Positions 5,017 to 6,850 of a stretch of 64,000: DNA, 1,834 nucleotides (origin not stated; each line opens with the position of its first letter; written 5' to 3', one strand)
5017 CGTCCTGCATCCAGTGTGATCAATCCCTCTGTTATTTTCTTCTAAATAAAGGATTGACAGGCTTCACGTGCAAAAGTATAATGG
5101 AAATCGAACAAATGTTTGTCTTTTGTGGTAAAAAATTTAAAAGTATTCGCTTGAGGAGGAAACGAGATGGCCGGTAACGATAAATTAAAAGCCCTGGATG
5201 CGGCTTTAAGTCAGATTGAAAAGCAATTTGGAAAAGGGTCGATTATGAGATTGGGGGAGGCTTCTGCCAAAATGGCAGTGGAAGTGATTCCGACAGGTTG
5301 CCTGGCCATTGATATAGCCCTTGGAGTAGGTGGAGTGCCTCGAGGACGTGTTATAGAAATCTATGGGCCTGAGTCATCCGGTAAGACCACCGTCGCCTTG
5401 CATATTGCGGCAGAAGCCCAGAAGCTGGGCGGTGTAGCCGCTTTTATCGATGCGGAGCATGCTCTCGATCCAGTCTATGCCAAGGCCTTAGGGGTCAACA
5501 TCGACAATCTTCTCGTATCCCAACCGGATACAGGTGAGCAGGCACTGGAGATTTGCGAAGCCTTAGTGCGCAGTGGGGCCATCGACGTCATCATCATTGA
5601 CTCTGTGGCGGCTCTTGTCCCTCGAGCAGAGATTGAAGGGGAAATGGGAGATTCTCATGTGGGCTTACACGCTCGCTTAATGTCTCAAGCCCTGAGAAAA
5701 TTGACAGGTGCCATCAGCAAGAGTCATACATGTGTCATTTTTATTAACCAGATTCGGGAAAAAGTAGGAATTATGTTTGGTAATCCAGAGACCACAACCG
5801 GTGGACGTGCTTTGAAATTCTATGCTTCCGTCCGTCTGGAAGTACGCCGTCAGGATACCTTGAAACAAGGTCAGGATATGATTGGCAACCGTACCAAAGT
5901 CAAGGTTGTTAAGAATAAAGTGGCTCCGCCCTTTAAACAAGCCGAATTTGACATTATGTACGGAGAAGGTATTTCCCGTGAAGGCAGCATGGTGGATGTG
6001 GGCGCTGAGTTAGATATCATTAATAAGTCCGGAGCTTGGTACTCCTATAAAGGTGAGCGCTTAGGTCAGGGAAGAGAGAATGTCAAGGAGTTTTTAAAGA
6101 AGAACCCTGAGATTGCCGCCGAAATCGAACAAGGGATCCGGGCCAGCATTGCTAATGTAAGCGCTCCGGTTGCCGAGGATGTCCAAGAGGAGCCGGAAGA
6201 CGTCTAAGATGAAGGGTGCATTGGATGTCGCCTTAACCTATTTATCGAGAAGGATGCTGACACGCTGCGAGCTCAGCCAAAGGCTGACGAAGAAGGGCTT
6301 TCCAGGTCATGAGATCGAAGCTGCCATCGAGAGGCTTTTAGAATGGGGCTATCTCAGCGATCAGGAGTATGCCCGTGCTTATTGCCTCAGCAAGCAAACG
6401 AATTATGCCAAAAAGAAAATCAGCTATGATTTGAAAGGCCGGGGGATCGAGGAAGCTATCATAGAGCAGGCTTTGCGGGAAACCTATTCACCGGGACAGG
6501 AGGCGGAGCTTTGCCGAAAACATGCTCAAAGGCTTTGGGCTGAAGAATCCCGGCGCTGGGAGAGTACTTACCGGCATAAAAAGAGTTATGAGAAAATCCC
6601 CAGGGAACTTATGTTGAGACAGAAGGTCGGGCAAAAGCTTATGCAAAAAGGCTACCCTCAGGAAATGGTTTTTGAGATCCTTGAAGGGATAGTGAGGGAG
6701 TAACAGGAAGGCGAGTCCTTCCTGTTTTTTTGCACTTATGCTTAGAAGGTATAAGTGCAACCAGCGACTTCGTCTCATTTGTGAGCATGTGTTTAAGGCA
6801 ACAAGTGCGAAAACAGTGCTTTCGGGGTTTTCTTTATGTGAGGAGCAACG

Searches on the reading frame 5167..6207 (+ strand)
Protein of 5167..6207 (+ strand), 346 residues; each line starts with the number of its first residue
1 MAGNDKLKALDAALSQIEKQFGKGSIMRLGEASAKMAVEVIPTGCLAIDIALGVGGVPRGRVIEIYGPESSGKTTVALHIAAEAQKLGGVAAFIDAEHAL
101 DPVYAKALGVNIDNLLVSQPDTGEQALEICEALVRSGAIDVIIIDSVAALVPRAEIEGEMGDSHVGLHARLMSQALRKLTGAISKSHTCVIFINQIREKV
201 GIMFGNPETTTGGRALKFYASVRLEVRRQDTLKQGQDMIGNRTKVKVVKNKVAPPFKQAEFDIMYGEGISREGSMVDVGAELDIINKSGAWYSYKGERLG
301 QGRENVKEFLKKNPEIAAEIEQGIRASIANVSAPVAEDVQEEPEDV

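Call 6: search_protein_families(library=pfam, proteins=[window:5167-6207:+], max_evalue=0.01)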
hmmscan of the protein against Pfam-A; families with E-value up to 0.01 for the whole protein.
window:5167-6207:+ (346 aa): 9 families
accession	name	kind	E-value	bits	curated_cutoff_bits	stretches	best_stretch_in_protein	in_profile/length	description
PF00154.27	RecA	-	6.5e-145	481.8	27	1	8-270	1-262/262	recA bacterial DNA recombination protein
PF21096.2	RecA_C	-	4e-27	94.5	27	1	273-328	1-56/57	RecA C-terminal domain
PF08423.17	Rad51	-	6.2e-08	32.6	22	1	39-229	6-212/244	Rad51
PF06745.19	ATPase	-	2.7e-06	27.4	26.6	1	41-115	1-77/231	KaiC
PF13191.12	AAA_16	-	5.3e-05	24.2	32.6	1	59-195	23-140/167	AAA ATPase domain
PF13479.12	AAA_24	-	6.8e-05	23.2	27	1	61-152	3-78/195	AAA domain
PF13481.12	AAA_25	-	8.4e-05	22.7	27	0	57-88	30-59/195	AAA domain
PF00004.35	AAA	-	0.00029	21.7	21.2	1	65-190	3-104/131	ATPase family associated with various cellular activities (AAA)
PF01637.24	ATPase_2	-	0.0004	20.7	33.2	1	61-108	21-68/225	ATPase domain predominantly from Archaea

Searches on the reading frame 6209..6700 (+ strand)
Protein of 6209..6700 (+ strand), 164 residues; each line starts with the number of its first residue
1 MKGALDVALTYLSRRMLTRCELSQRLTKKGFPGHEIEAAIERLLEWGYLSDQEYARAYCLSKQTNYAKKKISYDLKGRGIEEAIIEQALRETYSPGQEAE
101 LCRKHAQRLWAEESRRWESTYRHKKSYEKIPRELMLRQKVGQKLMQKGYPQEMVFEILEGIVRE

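Call 28: find_related_loci(query=window:6209-6700:+, collection=genome_contigs, flank=10000)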
Query seq(164 aa) (164 aa) in genome_contigs; peptide patterns used: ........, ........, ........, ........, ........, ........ (x = any residue, [..] = any of these).
134 stretches matched a pattern; 2 encode a relative of the query (tblastn E <= 1e-3); 2 distinct loci.
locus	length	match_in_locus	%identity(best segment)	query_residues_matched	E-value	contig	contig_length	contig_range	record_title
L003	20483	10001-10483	72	1-161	7e-79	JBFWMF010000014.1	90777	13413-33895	MAG: Desulfitobacterium sp. isolate CA_2019_NHSR_83 NODE_700_length_90777_cov_10.960088_NHSR, whole genome shotgun seque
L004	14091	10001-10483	71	1-161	2e-78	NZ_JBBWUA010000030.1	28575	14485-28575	Desulfitobacterium sp. THU1 Unigene30, whole genome shotgun sequence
